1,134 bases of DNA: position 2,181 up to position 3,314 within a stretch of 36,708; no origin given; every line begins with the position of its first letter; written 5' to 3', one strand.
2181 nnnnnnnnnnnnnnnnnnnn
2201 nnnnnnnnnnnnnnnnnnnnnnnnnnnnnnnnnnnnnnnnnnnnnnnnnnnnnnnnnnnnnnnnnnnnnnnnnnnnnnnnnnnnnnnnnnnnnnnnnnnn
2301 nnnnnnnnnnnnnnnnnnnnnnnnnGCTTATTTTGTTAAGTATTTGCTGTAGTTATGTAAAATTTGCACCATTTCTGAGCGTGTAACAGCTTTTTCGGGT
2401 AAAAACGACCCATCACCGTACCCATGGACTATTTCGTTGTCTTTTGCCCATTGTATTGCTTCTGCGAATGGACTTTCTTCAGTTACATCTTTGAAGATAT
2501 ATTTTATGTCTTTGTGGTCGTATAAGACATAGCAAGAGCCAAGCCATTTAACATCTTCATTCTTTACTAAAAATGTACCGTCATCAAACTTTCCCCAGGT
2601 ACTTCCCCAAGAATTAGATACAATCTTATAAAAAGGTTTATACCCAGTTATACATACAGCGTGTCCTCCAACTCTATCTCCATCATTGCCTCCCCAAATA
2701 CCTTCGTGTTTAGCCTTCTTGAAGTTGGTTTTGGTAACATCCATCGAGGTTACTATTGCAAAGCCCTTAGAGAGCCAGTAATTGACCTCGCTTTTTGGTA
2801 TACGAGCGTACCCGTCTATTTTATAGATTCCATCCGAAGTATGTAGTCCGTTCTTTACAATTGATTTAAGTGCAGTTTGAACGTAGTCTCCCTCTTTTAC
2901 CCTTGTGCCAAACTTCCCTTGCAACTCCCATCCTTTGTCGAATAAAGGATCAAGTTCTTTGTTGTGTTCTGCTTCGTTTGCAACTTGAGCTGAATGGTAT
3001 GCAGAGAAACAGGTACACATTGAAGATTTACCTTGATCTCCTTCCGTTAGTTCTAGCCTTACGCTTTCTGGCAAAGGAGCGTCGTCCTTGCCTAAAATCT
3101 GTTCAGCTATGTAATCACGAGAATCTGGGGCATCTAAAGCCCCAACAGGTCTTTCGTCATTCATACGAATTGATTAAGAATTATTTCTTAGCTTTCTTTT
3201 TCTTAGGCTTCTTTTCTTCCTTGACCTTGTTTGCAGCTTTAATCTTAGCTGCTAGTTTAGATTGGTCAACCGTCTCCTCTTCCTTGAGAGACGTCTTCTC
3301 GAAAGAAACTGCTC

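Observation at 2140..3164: Endolysin slot occupied by a papain-like C1 peptidase fused to an SLH domain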

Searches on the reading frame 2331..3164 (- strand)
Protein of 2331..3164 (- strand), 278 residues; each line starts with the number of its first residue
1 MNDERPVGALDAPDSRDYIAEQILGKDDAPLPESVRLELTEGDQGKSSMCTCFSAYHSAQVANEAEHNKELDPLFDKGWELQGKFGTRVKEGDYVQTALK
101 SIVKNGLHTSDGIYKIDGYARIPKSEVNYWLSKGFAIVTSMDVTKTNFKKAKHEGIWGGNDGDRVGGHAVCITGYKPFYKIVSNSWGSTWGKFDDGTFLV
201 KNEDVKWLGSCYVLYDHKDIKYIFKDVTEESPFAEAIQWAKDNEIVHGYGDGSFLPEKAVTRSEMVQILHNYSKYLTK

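Call 3: search_protein_families(library=pfam, proteins=[window:2331-3164:-], max_evalue=1)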
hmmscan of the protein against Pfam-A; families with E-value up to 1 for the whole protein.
window:2331-3164:- (278 aa): 2 families
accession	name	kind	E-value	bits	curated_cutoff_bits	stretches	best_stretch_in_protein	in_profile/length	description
PF00395.25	SLH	-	5.5e-13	49.1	20.8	1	224-265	2-43/44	S-layer homology domain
PF00112.29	Peptidase_C1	-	5.5e-06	27.1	20.7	1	107-202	104-204/220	Papain family cysteine protease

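Call 4: search_protein_families(library=phrogs, proteins=[window:2331-3164:-], max_evalue=0.1)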
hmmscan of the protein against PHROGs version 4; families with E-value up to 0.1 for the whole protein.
window:2331-3164:- (278 aa): 3 families
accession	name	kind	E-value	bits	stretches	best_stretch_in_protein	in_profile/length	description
phrog_16701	-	other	1.7e-08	35.2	1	161-208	172-219/234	peptidase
phrog_1696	-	tail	0.02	12.8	1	226-270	1965-2010/2079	major tail protein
phrog_21831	-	unknown function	0.033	15.1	0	62-85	16-39/56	-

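Call 5: search_solved_structures(query=window:2331-3164:-, max_evalue=10, show_alignments=3)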
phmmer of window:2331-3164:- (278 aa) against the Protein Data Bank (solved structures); distinct sequences matched with E-value up to 10: 78 (the best 60 are shown).
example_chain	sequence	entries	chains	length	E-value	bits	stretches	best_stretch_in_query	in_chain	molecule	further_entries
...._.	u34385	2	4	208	2.3e-06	30.7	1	108-192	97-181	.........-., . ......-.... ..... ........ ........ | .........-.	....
8jcs_A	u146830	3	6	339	3.1e-06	30.3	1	108-192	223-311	Procerain B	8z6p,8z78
1o0e_A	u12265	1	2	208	1.1e-05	28.4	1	108-192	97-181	Ervatamin C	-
3ioq_A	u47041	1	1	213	2.5e-05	27.3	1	114-216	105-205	CMS1MS2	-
8r78_A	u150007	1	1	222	0.00011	25.2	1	91-192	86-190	Ficin 3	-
3bcn_A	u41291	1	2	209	0.00011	25.2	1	111-192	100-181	Ervatamin-A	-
6yce_A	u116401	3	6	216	0.00032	23.7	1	105-193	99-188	FBSB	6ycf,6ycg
1khp_A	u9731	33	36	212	0.00032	23.7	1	153-203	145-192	Papain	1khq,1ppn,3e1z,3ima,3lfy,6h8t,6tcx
2cio_A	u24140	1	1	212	0.00032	23.7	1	153-203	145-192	PAPAIN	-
1bp4_A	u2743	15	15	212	0.00041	23.3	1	153-203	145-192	PAPAIN | 2-HYDROXYETHYL-THIOPAPAIN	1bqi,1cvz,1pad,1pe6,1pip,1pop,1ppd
2bdz_A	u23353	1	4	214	0.00044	23.2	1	147-213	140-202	Mexicain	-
6u7d_A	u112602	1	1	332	0.00061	22.8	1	105-193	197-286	FBSB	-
4qrv_A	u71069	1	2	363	0.00069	22.6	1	153-202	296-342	Papain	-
4qrg_A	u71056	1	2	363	0.00073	22.5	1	153-202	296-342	Papain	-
3tnx_A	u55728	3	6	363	0.00075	22.5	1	153-202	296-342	Papain | pro-papain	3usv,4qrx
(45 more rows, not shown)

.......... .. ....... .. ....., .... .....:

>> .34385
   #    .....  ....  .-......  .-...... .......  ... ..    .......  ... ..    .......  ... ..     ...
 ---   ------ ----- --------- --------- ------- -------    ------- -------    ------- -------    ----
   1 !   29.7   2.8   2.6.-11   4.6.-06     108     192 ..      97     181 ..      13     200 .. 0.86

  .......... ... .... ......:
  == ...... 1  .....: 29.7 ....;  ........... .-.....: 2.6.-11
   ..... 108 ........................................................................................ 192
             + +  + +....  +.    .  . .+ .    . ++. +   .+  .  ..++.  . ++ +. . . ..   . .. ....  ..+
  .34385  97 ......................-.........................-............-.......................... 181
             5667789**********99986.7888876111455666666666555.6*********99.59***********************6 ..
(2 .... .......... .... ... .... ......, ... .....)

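Call 9: search_dna_similar(query=window:2331-3164:-, collection=phages, mode=protein, max_evalue=0.001, max_rows=40)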
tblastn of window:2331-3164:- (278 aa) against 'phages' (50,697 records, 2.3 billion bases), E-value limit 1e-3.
Records with a match: 1; places in all: 1; records where one place covers at least 80% of the query: 0.
Best place of each record, by identity: <60% 1.
By first word of the organism name: Phage 1.
By host as written in the record: bacteria 1.
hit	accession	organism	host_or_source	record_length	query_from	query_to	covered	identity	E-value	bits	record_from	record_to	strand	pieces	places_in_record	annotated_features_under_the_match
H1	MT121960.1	Phage DP SC_2_H4_2017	bacteria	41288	31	206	63%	27.4%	8e-4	47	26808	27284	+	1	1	none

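Call 11: find_homologous_proteins(query=window:2331-3164:-, max_evalue=0.001)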
Query window:2331-3164:- (278 aa): 35 proteins with E <= 0.001 among 363 candidates.
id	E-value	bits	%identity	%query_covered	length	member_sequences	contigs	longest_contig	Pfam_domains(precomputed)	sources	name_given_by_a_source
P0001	2.9e-189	646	99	100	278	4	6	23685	PF00112.30,PF00395.26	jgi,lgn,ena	jgi:hypothetical protein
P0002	1.8e-153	528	78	100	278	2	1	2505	PF00395.26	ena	-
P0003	4.3e-143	494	76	100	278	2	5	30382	PF00395.26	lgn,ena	-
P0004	1.4e-141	489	75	100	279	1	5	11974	PF00395.26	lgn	-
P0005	2.8e-141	488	74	100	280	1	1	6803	PF00395.26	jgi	-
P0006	2.5e-138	479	75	97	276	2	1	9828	PF00395.26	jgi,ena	-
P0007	6.6e-138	477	73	100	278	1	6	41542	PF00395.26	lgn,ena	-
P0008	3.6e-130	452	69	100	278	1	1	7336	PF00395.26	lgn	-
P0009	1.7e-114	400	62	98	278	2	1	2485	PF00395.26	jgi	-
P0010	1.2e-105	371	58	98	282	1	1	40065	PF00395.26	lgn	-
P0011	5.8e-104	366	57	98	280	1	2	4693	PF00395.26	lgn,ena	-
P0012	1.1e-103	365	61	97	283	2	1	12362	PF00395.26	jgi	-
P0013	3.0e-103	364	58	99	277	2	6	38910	PF00395.26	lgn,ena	-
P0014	1.4e-102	361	57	96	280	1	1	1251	PF00395.26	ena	-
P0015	2.2e-102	361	57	99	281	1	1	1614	PF00112.30,PF00395.26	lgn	-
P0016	2.0e-99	351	56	99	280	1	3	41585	PF00395.26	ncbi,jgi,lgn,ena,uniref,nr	ncbi:hypothetical protein LCGC14_0918370 [marine sediment metagenome]|uniref:SLH domain-containing p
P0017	9.9e-98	345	57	95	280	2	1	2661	PF00395.26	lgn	-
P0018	6.7e-97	343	54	97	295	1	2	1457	PF00112.30,PF00395.26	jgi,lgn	-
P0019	4.8e-95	337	53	100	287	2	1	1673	PF00395.26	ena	-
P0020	2.9e-90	321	54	100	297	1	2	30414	PF00395.26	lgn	-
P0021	1.6e-89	318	54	98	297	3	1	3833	PF00395.26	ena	-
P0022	3.4e-87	311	53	100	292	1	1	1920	PF00395.26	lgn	-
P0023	5.5e-87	310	53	97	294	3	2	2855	PF00112.30,PF00395.26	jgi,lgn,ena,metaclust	metaclust:\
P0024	3.1e-86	308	53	100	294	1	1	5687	PF00395.26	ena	-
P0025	4.1e-82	294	53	99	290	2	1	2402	PF00112.30,PF00395.26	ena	-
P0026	5.8e-82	294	49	97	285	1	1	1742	PF00112.30,PF00395.26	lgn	-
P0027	6.6e-81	290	51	95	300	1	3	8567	PF00395.26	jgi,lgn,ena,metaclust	metaclust:\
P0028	8.1e-81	290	49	97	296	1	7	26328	PF00395.26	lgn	-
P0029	3.6e-79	284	54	88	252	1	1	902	PF00395.26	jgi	-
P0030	6.5e-78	280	51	94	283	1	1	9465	PF00395.26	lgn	-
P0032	4.0e-72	261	49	96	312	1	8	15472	PF13529.14,PF00395.26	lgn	-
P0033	9.0e-69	250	46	99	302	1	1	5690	PF00112.30,PF00395.26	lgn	-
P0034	3.4e-51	193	39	97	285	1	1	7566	PF00112.30,PF00395.26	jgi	jgi:hypothetical protein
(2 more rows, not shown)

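Call 13: find_encoding_contigs(protein=P0001, flank=10000, max_places=6)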
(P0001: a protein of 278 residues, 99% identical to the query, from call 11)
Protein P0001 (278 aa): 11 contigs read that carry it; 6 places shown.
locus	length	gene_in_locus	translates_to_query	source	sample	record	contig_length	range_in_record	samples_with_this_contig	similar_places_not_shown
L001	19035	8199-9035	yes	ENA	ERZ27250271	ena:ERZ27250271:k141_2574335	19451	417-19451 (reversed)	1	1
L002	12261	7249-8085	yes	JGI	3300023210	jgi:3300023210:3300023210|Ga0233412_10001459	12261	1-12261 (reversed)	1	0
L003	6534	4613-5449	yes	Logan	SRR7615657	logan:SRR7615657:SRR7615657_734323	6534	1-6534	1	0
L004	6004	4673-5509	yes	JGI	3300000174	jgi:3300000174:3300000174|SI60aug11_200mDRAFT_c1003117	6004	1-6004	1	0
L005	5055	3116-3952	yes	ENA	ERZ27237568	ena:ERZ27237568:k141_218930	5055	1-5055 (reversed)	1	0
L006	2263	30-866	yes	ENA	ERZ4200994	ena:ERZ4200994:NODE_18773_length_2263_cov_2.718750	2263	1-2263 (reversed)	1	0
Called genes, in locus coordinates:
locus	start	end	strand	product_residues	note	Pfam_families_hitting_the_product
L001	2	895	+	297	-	?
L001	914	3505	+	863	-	-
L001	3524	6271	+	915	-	PF05257:CHAP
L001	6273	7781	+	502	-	-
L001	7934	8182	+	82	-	-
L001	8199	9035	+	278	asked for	PF00112:Peptidase_C1 (weak), PF00395:SLH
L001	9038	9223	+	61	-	-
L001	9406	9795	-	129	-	PF01844:HNH (faint)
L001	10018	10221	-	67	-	-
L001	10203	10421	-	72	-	-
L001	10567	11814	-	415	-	PF01555:N6_N4_Mtase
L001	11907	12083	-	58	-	-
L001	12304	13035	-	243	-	PF01832:Glucosaminidase (weak)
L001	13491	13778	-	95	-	-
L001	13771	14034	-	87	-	-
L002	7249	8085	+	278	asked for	PF00112:Peptidase_C1 (weak), PF00395:SLH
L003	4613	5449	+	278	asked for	PF00112:Peptidase_C1 (weak), PF00395:SLH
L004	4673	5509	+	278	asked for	PF00112:Peptidase_C1 (weak), PF00395:SLH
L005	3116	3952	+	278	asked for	PF00112:Peptidase_C1 (weak), PF00395:SLH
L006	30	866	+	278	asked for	PF00112:Peptidase_C1 (weak), PF00395:SLH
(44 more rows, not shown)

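Call 14: find_encoding_contigs(protein=P0016, flank=10000, max_places=4)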
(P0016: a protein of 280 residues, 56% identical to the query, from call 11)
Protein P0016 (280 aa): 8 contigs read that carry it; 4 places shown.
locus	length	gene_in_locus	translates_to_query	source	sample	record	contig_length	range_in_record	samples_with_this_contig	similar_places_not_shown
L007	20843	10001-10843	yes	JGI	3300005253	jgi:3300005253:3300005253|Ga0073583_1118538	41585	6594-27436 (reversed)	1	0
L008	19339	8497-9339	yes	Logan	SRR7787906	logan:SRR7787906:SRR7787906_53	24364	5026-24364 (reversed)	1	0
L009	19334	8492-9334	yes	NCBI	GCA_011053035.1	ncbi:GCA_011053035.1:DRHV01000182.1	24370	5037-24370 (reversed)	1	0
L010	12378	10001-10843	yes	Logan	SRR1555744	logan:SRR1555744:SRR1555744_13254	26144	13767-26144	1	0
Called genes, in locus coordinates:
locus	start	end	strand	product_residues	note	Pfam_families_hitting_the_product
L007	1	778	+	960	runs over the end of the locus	-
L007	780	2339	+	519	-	-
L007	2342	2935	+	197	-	-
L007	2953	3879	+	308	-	PF24175:SU10_adaptor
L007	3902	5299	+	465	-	-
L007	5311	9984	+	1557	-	-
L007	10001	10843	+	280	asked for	PF00395:SLH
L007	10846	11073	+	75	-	-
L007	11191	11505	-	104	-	-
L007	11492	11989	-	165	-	PF02945:Endonuclease_7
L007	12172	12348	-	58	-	-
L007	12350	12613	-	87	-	-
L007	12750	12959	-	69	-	-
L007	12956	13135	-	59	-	-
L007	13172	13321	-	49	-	-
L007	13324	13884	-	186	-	-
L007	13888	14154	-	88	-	-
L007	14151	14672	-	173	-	-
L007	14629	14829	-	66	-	-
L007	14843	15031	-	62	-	-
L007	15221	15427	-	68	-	-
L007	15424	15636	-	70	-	PF13560:HTH_31 (weak), PF01381:HTH_3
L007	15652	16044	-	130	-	-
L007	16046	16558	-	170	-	-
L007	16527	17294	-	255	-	PF12705:PDDEXK_1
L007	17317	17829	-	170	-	PF07463:NUMOD4, PF13392:HNH_3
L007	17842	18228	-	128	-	-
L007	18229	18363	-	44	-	-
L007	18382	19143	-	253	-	-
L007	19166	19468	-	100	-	-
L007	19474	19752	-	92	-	-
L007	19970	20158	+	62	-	-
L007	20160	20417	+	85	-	-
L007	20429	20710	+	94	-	-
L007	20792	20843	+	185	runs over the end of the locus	-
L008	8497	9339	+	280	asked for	PF00395:SLH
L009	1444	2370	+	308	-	PF24175:SU10_adaptor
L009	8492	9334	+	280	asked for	PF00395:SLH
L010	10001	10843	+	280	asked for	PF00395:SLH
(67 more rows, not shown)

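Call 17: search_protein_representatives(protein=window:2331-3164:-)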
Query: 278 residues. Proteins with E-value up to 0.001 (for the whole library): 32345; up to 1e-10: 2625; up to 1e-30: 27. The best 150 are listed.
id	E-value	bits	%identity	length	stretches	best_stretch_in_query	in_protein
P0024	9.9e-87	307.6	54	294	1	2-278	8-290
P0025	1.3e-82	294.1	55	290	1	2-275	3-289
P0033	2.8e-69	250.3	48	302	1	2-275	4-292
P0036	3.5e-66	240.2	47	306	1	10-273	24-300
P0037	5.9e-60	219.8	45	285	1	10-276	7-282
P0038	2.1e-52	195.0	42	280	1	8-273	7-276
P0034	1.1e-51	192.7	41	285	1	9-272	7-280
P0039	2.5e-51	191.5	41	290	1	8-271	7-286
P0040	1.3e-49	185.8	40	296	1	3-274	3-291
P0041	5.4e-49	183.8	53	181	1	112-266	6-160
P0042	7.4e-48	180.1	45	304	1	7-223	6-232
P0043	1.6e-47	178.9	44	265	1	22-232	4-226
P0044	1.8e-47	178.8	41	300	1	3-278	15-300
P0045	1.7e-44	169.1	41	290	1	1-270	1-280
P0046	2.1e-44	168.7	40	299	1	8-270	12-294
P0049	2.3e-42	162.0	36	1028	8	222-276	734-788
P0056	2.7e-32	129.0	40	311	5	219-270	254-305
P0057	1.8e-31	126.3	41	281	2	167-274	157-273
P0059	3.3e-30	122.1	35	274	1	8-224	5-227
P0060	1.4e-29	120.1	40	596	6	223-276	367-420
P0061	1.7e-28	116.5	39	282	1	8-257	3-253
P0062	6.7e-28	114.6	33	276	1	7-236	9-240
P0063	2.3e-27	112.8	35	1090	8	223-275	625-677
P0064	1.7e-26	109.9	39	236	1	8-219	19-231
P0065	3.9e-26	108.8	36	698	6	224-276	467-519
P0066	8.7e-26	107.6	39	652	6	223-272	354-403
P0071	1.2e-24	103.9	37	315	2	10-225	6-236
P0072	1.7e-24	103.4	35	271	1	11-226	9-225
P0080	9.0e-23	97.7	42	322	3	224-273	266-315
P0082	1.4e-22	97.1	43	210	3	224-273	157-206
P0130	6.7e-18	81.8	32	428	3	6-273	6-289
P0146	2.7e-17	79.8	35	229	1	8-214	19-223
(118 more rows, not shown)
